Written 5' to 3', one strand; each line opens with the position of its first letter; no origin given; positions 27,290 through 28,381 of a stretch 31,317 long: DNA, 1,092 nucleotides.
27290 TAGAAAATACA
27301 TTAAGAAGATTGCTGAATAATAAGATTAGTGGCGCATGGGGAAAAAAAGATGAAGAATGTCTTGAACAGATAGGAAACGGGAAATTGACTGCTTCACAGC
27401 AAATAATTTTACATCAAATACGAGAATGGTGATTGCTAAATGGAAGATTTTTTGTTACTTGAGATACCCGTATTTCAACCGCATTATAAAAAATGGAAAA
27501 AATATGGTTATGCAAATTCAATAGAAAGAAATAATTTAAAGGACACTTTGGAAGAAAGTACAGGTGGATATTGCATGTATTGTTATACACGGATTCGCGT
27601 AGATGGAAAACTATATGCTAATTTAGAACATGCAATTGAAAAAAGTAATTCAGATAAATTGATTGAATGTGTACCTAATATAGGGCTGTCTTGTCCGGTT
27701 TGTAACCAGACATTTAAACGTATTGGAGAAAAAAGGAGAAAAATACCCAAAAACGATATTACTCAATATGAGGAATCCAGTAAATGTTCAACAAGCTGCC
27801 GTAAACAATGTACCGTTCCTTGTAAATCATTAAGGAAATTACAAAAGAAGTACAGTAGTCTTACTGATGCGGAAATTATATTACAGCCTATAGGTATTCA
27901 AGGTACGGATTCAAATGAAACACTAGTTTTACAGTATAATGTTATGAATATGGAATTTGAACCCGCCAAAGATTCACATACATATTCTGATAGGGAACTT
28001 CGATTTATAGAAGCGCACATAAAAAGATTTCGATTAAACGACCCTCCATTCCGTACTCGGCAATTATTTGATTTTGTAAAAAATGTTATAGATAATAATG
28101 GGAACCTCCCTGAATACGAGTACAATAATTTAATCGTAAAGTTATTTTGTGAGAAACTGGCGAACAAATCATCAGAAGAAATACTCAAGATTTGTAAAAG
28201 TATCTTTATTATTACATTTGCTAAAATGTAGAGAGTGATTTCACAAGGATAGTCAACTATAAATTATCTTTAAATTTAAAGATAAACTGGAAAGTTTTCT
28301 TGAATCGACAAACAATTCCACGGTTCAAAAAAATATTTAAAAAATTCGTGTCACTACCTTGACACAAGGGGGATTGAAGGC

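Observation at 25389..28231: DUF262 / short ABC-like ATPase / HNH three-gene operon: candidate undescribed anti-phage system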

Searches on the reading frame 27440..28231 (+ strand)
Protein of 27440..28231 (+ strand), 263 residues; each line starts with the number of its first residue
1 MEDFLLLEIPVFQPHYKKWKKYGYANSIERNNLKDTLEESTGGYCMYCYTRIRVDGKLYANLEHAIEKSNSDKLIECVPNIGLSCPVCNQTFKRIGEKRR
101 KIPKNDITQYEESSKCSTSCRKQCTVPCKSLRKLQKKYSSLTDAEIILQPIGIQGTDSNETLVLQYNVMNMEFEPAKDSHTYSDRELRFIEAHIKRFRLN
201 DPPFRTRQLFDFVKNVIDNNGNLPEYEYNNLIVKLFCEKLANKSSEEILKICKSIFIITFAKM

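Call 3: search_protein_families(library=pfam, proteins=[window:27440-28231:+], max_evalue=0.1)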
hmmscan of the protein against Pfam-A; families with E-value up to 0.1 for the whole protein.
window:27440-28231:+ (263 aa): 1 family
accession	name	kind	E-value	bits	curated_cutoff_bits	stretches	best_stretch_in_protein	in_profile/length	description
PF01844.29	HNH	-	0.054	14.1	21.4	0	45-91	1-43/47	HNH endonuclease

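Call 4: search_protein_families(library=padloc, proteins=[window:27440-28231:+], max_evalue=0.1)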
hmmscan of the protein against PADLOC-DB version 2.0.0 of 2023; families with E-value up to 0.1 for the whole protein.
window:27440-28231:+ (263 aa): 17 families
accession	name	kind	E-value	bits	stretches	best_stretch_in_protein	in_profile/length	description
PDLC03885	NsnC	-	3e-74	248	1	1-262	1-254/255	-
PDLC00345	PtuB1|PtuB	-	1.1e-09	36.2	1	30-91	39-100/223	Unknown function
PDLC00337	PtuB1|PtuB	-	3.2e-08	31.7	1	28-94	42-105/216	Unknown function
PDLC00313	PtuB1|PtuB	-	1.7e-07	29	1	29-111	38-122/240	Unknown function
PDLC00354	PtuB1|PtuB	-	2.6e-07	28.5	1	16-94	23-100/204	Unknown function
PDLC00325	PtuB1|PtuB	-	1.1e-06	26.5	1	30-110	39-117/213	Unknown function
PDLC00315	PtuB1|PtuB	-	3.7e-06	24.9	1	31-95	19-78/227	Unknown function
PDLC00332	PtuB1|PtuB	-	8.3e-06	23.8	1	17-102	23-105/212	Unknown function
PDLC00352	PtuB1|PtuB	-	1.6e-05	22.6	1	17-94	23-98/206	Unknown function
PDLC00335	PtuB1|PtuB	-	7.1e-05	20.4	1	16-115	22-119/214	Unknown function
PDLC00324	PtuB1|PtuB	-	8.8e-05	20.3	1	15-101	19-97/209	Unknown function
PDLC02924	HNH_I-A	-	0.00014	20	1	15-119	19-87/198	-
PDLC00322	PtuB1|PtuB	-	0.00017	19.5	1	15-73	15-74/215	Unknown function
PDLC00349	PtuB1|PtuB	-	0.00028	18.9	1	13-73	20-83/260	Unknown function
PDLC00342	PtuB1|PtuB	-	0.00061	17.3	1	29-95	34-99/247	Unknown function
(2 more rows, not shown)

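Call 5: search_protein_families(library=ncbifam, proteins=[window:27440-28231:+], max_evalue=0.1)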
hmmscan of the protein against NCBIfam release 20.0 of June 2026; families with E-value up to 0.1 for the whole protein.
window:27440-28231:+ (263 aa): 1 family
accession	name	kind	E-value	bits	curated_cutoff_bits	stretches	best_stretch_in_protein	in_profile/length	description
NF041761.1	PtuB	equivalog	2e-05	24.6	150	1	16-222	21-190/218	retron Ec78 anti-phage system effector HNH endonuclease PtuB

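Call 16: find_homologous_proteins(query=window:27440-28228:+, max_evalue=0.00001)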
Query window:27440-28228:+ (263 aa): 254 proteins with E <= 0.00001 among 496 candidates; the best 120 are listed.
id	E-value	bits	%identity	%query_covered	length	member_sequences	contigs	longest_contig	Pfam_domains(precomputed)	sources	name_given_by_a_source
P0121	9.9e-159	544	90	100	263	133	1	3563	-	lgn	-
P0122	5.9e-155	532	89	100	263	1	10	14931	-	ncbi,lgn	-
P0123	1.4e-151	521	85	100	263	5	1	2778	-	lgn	-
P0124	5.1e-151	519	86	100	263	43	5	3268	-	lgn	-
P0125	9.4e-151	518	85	100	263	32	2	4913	-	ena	-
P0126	4.0e-147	506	83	100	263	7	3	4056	-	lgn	-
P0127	4.6e-146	503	83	98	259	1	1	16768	-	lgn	-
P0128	1.3e-145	501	82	100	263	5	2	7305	-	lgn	-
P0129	2.0e-142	491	81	100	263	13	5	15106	-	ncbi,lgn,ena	-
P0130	3.8e-140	484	79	100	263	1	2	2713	-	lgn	-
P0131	9.4e-136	469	77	100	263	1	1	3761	-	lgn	-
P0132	4.7e-135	467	78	100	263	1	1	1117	-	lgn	-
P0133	2.3e-134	465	76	100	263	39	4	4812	-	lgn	-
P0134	2.8e-134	464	76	100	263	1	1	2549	-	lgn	-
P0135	4.1e-134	464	78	100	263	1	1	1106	-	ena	-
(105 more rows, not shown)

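Call 21: find_encoding_contigs(protein=window:27440-28231:+, flank=8000, max_places=6)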
Protein window:27440-28231:+ (263 aa): 21 contigs read that carry it; 6 places shown.
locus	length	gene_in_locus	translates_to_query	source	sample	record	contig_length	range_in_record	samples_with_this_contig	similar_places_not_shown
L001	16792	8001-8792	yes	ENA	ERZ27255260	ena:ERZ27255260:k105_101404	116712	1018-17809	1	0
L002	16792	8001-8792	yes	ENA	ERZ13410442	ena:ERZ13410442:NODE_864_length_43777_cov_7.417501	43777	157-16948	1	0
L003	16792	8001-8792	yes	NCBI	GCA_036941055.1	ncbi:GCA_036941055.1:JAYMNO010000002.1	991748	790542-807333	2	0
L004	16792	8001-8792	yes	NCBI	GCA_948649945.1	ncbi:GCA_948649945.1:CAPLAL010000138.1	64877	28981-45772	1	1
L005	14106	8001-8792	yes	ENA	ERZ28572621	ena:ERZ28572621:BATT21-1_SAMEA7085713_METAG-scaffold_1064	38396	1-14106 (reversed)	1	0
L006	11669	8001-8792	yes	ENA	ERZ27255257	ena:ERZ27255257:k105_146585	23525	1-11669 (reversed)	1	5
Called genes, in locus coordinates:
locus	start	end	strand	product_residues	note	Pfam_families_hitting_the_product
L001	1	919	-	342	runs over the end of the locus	PF27663:Spore_coat_YutH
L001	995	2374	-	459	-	PF01743:PolyA_pol, PF12627:PolyA_pol_RNAbd, PF01966:HD (weak), PF13735:tRNA_NucTran2_2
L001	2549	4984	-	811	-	-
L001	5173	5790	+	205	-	-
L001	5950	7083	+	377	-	PF03235:GmrSD_N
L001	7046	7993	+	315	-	PF13175:AAA_15 (faint), PF13304:AAA_21 (faint)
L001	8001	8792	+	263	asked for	-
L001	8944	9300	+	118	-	-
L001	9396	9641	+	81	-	-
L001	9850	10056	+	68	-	PF09820:AAA-ATPase_like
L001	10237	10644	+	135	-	PF08011:PDDEXK_9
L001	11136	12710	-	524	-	PF00072:Response_reg, PF12833:HTH_18, PF00165:HTH_AraC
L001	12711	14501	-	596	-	PF06580:His_kinase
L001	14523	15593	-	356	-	PF01408:GFO_IDH_MocA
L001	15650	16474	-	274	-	PF00528:BPD_transp_1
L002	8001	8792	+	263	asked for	-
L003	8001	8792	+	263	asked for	-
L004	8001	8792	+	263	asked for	-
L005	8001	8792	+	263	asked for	-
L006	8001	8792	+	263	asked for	-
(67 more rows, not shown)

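Call 23: find_related_loci(query=A1, collection=genome_contigs, flank=7000)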
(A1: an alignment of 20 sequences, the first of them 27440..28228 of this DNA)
Query A1 (263 aa) in genome_contigs; peptide patterns used: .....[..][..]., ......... (x = any residue, [..] = any of these).
79 stretches matched a pattern; 45 encode a relative of the query (tblastn E <= 1e-3); 45 distinct loci.
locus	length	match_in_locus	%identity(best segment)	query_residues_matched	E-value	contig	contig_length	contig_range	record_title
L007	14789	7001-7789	90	1-263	2e-165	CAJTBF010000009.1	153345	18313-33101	Lachnospiraceae bacterium isolate 4.RL94.Fmh genome assembly, contig: MGBC000003.9, whole genome shotgun sequence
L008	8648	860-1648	90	1-263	4e-165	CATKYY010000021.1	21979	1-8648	MAG TPA_asm: uncultured Acetivibrio sp. isolate MGG03662_1680015491 genome assembly, contig: ERR2844015_7525, whole geno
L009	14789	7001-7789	89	1-263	9e-163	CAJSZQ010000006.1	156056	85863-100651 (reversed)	Lachnospiraceae bacterium isolate A75_68.CO.DSS genome assembly, contig: MGBC000083.6, whole genome shotgun sequence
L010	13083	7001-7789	85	1-263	4e-155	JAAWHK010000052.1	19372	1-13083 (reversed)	MAG: Hungatella sp. isolate ABMPRH_202_4 SL341416_scaffold_7079, whole genome shotgun sequence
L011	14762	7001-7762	87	10-263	7e-151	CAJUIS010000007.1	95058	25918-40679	MAG TPA_asm: uncultured Lachnospiraceae bacterium isolate MGBC140196 genome assembly, contig: MGBC140196.7, whole genome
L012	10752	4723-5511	76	1-263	3e-139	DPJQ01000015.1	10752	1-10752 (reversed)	MAG TPA_asm: Lachnospiraceae bacterium isolate UBA11957 contig_30695, whole genome shotgun sequence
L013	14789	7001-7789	81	1-263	8e-138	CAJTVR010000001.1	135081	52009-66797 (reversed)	MAG TPA_asm: uncultured Eubacterium sp. isolate MGBC117467 genome assembly, contig: MGBC117467.1, whole genome shotgun s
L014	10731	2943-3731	71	1-263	3e-135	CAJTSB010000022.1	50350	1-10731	MAG TPA_asm: uncultured Lachnospiraceae bacterium isolate MGBC111479 genome assembly, contig: MGBC111479.22, whole genom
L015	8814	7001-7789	70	1-263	3e-132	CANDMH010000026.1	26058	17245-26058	MAG TPA_asm: uncultured Lachnospiraceae bacterium isolate ERR6760113_bin.22_metawrap_v1.3_MAG genome assembly, contig: E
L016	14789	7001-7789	75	1-263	9e-132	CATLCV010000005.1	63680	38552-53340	MAG TPA_asm: uncultured Lachnospiraceae bacterium isolate MGG09759_1680015481 genome assembly, contig: ERR3199635_541, w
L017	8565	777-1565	71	1-263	9e-132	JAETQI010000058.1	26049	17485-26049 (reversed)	MAG: Lachnospiraceae bacterium isolate S26_Bin4 scaffold_1637, whole genome shotgun sequence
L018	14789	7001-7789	74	1-263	3e-129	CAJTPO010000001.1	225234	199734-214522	MAG TPA_asm: uncultured Lachnospiraceae bacterium isolate MGBC106400 genome assembly, contig: MGBC106400.1, whole genome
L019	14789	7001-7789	73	1-263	1e-128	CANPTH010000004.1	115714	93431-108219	MAG TPA_asm: uncultured Lachnospiraceae bacterium isolate SRR15730520_bin.5_metawrap_v1.3_MAG genome assembly, contig: N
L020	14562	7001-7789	69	1-263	3e-126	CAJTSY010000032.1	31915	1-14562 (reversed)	MAG TPA_asm: uncultured Acetatifactor sp. isolate MGBC110447 genome assembly, contig: MGBC110447.32, whole genome shotgu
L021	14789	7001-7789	70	1-263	9e-120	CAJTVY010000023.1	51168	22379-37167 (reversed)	MAG TPA_asm: uncultured Dorea sp. isolate MGBC116946 genome assembly, contig: MGBC116946.23, whole genome shotgun sequen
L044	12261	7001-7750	43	2-256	2e-61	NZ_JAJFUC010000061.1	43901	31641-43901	MAG: Clostridium sp. isolate bin.369 k141_2756557, whole genome shotgun sequence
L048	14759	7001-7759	40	7-256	1e-46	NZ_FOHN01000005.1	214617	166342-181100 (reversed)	[Clostridium] polysaccharolyticum strain DSM 1801, whole genome shotgun sequence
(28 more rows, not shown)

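Call 31: search_solved_structures(query=A1, max_evalue=1, show_alignments=2)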
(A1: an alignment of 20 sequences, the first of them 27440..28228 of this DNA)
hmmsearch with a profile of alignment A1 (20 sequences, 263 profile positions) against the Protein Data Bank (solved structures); distinct sequences matched with E-value up to 1: 15.
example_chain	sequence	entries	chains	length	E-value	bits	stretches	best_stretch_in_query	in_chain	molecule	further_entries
8wwo_A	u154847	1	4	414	0.1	14.9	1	202-260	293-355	DNA topoisomerase 2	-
8kgs_A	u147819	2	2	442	0.11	14.8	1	205-260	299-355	DNA topoisomerase 2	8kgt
8yik_A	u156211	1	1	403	0.11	14.8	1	205-260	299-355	DNA topoisomerase 2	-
8ja1_A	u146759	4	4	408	0.25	13.6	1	202-260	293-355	DNA topoisomerase 2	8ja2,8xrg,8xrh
8j9y_B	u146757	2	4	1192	0.31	13.3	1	206-260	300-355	DNA topoisomerase 2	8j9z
8kgl_A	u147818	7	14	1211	0.32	13.3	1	206-260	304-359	DNA topoisomerase 2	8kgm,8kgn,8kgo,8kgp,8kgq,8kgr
8ygh_A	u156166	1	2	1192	0.39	13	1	206-260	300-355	DNA topoisomerase 2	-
8yge_A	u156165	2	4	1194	0.39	13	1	206-260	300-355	DNA topoisomerase 2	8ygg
1w32_A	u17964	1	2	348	0.48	12.7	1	103-154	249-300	ENDO-1,4-BETA-XYLANASE A PRECURSOR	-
1w3h_A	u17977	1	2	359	0.51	12.6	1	103-154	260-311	ENDO-1,4-BETA-XYLANASE A PRECURSOR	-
1w2v_A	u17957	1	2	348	0.61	12.3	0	103-154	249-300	ENDO-1,4-BETA-XYLANASE A PRECURSOR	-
1clx_A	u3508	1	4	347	0.67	12.2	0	103-154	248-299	XYLANASE A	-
1w2p_A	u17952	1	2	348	0.67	12.2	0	103-154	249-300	ENDO-1,4-BETA-XYLANASE A PRECURSOR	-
1xys_A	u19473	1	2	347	0.91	11.8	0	107-154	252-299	XYLANASE A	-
1e5n_A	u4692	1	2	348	0.92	11.8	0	107-154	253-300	ENDO-1,4-BETA-XYLANASE A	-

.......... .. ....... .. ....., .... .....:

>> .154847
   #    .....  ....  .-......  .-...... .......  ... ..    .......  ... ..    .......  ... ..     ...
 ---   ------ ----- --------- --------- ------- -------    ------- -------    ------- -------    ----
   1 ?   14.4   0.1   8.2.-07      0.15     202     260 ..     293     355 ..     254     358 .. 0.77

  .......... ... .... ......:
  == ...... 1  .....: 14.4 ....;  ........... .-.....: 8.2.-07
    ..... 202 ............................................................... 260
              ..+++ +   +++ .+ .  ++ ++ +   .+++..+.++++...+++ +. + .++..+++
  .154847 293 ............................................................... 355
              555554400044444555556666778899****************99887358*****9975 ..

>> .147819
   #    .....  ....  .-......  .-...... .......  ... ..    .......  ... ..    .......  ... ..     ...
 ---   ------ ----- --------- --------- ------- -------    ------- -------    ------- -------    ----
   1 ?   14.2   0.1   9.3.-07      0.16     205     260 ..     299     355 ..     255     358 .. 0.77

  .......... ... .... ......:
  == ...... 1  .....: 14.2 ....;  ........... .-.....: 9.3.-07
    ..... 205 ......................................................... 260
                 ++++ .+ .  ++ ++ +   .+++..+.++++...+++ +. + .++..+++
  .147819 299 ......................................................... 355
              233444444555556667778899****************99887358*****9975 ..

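Call 40: predict_structure(alignment_id=A1)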
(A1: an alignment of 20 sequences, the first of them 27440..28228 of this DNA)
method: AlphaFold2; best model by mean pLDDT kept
length: 263 residues; sequences in the alignment: 20
mean_pLDDT: 79.6   pTM: 0.76
mean pLDDT of the five models: 79.6, 78.9, 77.6, 66.9, 60.7
residues with pLDDT >= 90: 65; 70-90: 138; 50-70: 52; < 50: 8
segments of 3 or more residues with pLDDT < 50: 145-147
pLDDT, mean of each block of 10 residues (from residue 1): 79 80 80 89 87 87 68 62 74 56 83 74 63 75 52 80 89 90 89 82 78 94 88 93 94 87 68
secondary structure, 60 per line:
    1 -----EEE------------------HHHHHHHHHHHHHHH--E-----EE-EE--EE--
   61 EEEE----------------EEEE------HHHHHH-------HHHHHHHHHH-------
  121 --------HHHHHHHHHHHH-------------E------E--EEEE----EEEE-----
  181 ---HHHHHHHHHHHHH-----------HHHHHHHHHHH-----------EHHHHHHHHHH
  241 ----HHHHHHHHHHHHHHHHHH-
elements in order: E6-8 H27-41 E61-64 E81-84 H91-96 H104-113 H129-140 E164-167 E172-175 H184-196 H208-218 H231-240 H245-262

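Call 42: fold_search(model_id=the predicted structure, library=pdb)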
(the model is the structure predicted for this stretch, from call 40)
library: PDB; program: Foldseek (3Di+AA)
matches with E <= 10: 35; with E <= 0.001: 0
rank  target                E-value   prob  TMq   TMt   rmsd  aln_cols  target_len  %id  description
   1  9vh1_F                2.8e-02  0.90  0.36  0.43  11.6       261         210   15  cryoEM structure of ptuA-ptuB complex in Retron-Eco7 anti-phage system (released 2025-12-03)
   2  9e90_B                7.0e-01  0.23  0.35  0.36  11.5       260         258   14  Ec83 Retron PtuA/PtuB (2-1) complex bound to ATP (released 2025-07-02)
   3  2xy6_A                9.8e-01  0.02  0.13  0.08  19.4       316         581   13  Crystal structure of a salicylic aldehyde basepair in complex with fragment DNA polymerase I from Bacillus stearotherm (released 2011-07-27)
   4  3k9k_B                1.7e+00  0.04  0.11  0.13  13.3       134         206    7  Transposase domain of Metnase (released 2010-07-14)
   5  5cr4_B                1.7e+00  0.02  0.09  0.10  13.5       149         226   11  Crystal structure of the Sleeping Beauty transposase catalytic domain (released 2016-03-30)
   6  5m0r_G                2.8e+00  0.03  0.14  0.17  18.9       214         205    9  Cryo-EM reconstruction of the maedi-visna virus (MVV) strand transfer complex (released 2017-01-18)
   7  5e58_D                3.7e+00  0.03  0.10  0.07  12.0        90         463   18  Crystal Structure Of Cytochrome P450 2B35 from Desert Woodrat Neotoma Lepida in complex with 4-(4-chlorophenyl)imidazo (released 2016-02-10)
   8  9vhe_E                3.9e+00  0.10  0.11  0.07   8.6        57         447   24  cryoEM structure of retron-Eco7 complex (released 2025-12-31)
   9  3ht3_A                3.9e+00  0.01  0.14  0.09  19.3       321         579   14  Crystal structure of fragment DNA polymerase I from Bacillus stearothermophilus V713P mutant bound to G:dCTP (released 2010-07-14)
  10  6hjy_B                4.6e+00  0.02  0.09  0.09  11.4        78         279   19  X-ray structure of a pentameric ligand gated ion channel from Erwinia chrysanthemi (ELIC) Delta8 truncation mutant in  (released 2019-10-09)
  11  8jwd                  4.9e+00  0.02  0.08  0.16  14.4        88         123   10  Histidine kinase QseE sensor domain of Escherichia coli O157:H7 (released 2023-11-15)
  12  7ryn_A                4.9e+00  0.01  0.11  0.11  15.2       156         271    8  CD1a-sulfatide-gdTCR complex (released 2022-05-18)
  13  3hot_A                5.2e+00  0.02  0.13  0.11  13.3       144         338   11  Crystal structure of the Mos1 mariner paired end complex with Mn (released 2009-09-22)
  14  6erp_C                5.2e+00  0.01  0.11  0.13  18.5       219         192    8  Structure of the human mitochondrial transcription initiation complex at the LSP promoter (released 2017-11-15)
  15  2h7f_X                6.1e+00  0.02  0.10  0.09  11.4        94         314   15  Structure of variola topoisomerase covalently bound to DNA (released 2006-08-15)
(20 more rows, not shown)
